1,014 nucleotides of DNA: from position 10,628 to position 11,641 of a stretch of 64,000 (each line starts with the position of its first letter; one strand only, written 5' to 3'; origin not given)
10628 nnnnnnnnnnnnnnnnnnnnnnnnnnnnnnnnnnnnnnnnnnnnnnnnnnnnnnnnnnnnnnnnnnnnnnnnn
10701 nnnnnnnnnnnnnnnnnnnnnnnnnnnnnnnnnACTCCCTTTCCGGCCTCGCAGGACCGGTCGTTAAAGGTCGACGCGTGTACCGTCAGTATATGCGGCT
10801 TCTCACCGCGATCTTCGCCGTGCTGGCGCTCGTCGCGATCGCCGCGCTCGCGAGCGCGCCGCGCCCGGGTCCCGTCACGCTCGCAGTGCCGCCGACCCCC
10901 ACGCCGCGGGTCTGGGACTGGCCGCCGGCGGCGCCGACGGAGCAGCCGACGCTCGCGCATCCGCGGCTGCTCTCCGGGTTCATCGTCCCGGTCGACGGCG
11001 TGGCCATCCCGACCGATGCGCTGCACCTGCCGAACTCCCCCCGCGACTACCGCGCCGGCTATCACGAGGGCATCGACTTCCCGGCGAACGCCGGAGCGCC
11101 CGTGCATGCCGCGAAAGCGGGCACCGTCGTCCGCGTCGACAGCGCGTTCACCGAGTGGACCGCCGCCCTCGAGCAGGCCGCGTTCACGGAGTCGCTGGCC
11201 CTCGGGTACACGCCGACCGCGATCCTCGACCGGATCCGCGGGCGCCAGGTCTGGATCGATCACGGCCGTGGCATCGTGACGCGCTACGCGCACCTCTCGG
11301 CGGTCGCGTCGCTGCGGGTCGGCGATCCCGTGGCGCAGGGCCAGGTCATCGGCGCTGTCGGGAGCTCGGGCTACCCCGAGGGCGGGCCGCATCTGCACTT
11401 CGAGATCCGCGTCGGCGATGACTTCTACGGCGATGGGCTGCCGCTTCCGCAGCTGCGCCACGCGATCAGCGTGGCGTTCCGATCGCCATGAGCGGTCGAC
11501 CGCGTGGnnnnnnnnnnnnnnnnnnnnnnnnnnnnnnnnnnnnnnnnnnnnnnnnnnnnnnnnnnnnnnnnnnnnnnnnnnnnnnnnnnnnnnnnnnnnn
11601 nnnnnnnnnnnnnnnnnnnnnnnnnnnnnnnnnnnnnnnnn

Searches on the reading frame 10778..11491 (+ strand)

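Call 56: search_protein_families(library=pfam, proteins=[window:10778-11491:+], max_evalue=0.01)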
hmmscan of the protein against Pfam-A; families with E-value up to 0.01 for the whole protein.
window:10778-11491:+ (237 aa): 1 family
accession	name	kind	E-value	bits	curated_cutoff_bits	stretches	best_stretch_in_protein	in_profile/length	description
PF01551.29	Peptidase_M23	-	4.2e-25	88.2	28.7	1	95-213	2-90/96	Peptidase family M23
